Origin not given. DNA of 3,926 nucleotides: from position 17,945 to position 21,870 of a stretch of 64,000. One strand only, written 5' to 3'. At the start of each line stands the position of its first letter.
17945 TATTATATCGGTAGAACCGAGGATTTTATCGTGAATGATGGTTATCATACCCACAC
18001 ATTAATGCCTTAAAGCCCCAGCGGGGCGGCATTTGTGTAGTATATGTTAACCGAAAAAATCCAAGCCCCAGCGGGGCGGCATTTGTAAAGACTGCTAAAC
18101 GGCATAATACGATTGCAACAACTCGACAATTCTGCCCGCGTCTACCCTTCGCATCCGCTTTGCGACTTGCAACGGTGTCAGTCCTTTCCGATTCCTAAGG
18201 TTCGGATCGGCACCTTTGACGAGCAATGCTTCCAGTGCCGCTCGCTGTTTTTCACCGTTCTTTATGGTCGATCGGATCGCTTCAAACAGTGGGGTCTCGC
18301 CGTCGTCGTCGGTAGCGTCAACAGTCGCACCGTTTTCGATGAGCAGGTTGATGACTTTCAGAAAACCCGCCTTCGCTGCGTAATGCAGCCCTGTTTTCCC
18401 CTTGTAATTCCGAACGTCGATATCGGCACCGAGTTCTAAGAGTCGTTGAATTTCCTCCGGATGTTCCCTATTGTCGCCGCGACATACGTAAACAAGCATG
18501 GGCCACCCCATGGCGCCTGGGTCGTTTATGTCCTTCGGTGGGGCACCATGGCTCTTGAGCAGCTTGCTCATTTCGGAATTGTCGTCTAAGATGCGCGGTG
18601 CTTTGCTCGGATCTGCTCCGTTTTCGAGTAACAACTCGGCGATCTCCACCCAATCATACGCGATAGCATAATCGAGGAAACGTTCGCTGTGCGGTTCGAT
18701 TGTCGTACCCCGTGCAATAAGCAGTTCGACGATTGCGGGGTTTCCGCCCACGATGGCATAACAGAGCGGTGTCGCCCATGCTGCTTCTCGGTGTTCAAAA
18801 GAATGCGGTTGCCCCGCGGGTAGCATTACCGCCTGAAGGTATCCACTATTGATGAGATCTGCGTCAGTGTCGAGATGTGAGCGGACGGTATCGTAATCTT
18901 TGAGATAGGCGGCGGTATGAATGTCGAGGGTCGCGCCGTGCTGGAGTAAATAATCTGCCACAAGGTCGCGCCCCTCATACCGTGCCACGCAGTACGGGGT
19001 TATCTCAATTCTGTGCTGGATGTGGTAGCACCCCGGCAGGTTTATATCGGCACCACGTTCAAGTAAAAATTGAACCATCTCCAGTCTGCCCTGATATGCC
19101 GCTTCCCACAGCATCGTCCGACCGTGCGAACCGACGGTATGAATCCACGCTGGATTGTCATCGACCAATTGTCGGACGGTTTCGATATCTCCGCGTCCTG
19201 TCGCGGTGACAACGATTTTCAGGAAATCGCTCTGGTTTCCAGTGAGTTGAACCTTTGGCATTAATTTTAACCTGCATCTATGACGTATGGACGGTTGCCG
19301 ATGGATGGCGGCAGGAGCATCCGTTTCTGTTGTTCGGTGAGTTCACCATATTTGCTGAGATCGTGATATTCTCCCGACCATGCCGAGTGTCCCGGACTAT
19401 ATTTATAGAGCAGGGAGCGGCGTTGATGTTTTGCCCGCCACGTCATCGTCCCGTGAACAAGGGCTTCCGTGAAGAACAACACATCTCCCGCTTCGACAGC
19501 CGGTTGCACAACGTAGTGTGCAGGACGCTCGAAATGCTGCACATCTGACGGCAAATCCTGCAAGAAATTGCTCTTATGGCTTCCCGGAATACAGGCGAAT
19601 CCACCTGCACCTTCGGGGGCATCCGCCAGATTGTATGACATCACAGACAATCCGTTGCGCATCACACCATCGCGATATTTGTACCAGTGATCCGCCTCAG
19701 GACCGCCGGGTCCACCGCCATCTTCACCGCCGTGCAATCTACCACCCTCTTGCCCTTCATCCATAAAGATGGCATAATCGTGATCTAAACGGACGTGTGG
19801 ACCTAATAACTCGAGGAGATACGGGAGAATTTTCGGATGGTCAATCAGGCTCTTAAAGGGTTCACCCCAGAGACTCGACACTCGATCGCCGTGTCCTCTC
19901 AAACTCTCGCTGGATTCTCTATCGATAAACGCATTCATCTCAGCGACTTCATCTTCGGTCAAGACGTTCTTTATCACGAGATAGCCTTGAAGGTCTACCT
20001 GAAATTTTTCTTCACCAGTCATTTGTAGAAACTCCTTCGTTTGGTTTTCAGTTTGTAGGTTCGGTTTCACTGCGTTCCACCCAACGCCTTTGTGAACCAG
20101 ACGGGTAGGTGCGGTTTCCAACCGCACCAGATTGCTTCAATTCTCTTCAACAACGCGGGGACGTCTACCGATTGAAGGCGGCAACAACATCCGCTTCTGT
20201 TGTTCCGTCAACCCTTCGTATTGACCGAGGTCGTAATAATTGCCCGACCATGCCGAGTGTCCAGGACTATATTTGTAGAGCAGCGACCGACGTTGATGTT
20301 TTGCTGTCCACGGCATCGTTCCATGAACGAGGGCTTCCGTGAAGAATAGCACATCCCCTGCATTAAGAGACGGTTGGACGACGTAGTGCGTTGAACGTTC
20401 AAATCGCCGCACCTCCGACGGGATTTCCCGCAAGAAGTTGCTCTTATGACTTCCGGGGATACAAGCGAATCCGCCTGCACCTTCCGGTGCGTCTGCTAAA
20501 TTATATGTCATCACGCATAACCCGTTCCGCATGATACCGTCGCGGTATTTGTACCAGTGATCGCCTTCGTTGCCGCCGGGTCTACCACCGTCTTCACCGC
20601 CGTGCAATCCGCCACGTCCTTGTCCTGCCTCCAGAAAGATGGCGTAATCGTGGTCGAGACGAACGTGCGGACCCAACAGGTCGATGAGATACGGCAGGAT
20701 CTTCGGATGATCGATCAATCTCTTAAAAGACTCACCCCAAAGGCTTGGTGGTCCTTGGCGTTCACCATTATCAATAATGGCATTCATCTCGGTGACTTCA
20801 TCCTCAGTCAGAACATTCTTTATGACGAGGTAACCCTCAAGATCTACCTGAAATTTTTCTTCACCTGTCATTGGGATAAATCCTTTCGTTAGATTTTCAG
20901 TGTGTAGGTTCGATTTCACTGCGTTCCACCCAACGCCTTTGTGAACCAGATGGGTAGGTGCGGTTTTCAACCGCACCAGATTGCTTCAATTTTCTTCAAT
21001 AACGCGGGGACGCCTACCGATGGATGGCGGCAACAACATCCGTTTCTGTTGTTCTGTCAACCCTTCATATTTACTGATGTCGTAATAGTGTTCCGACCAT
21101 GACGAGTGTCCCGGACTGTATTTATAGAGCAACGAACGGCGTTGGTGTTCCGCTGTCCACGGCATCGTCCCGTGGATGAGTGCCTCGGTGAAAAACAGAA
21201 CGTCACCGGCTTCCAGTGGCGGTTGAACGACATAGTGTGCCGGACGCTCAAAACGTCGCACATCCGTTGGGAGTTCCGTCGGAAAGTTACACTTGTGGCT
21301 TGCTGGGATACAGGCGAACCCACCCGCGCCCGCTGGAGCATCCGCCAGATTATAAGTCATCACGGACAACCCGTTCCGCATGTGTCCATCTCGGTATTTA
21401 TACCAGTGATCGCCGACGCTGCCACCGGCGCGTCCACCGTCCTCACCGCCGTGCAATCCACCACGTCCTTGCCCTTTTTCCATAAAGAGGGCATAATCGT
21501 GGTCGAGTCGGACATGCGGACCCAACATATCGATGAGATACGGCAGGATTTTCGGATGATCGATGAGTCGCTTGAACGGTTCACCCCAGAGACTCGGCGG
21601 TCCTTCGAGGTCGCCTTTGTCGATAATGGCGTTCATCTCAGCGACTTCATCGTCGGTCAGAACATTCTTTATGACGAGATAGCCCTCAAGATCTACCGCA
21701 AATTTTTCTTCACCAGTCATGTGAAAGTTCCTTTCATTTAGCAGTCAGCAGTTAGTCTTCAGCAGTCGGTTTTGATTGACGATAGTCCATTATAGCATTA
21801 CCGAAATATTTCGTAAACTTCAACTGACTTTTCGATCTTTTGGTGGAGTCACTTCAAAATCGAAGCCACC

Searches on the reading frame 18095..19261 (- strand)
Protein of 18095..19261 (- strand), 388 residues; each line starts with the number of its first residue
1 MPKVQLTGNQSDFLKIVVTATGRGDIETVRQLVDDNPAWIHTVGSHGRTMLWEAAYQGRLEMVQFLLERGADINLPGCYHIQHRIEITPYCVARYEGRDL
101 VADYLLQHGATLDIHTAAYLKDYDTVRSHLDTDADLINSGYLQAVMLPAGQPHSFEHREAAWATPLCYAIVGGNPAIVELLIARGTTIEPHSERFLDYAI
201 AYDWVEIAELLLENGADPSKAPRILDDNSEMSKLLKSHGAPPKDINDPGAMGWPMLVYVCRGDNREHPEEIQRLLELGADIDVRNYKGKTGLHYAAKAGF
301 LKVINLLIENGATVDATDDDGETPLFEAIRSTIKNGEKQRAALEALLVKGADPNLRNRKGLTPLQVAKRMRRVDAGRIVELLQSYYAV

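Call 66: search_protein_families(library=pfam, proteins=[window:18095-19261:-], max_evalue=0.01)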
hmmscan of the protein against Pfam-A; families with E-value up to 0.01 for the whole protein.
window:18095-19261:- (388 aa): 7 families
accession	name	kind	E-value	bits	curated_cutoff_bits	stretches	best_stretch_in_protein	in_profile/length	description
PF12796.13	Ank_2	-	4.9e-41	139.6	27.3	4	264-331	7-70/90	Ankyrin repeats (3 copies)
PF00023.36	Ank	-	2.8e-38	128.2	21.1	2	46-75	1-30/33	Ankyrin repeat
PF13637.12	Ank_4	-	5.4e-34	115.9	22.7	3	265-308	7-50/50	Ankyrin repeats (many copies)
PF13606.12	Ank_3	-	3.5e-31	103.7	22.3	2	46-74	1-29/30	Ankyrin repeat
PF13857.12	Ank_5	-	8.1e-25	87.1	27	2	274-325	1-53/56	Ankyrin repeats (many copies)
PF24521.3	Ank_KRIT1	-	2.8e-09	37.3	80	1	269-383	32-141/149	KRIT1 ankyrin-repeats domain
PF23745.1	ANK_LRRK2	-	0.0004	20.7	27.5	0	272-313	48-89/130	LRRK2 ANK repeat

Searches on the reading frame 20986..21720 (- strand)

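Call 66: search_protein_families(library=pfam, proteins=[window:20986-21720:-], max_evalue=0.01)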
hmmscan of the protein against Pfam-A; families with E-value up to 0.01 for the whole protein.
window:20986-21720:- (244 aa): 1 family
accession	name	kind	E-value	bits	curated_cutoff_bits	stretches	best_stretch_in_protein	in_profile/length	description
PF05721.19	PhyH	-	6.9e-11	43.3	22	1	121-195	129-212/213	Phytanoyl-CoA dioxygenase (PhyH)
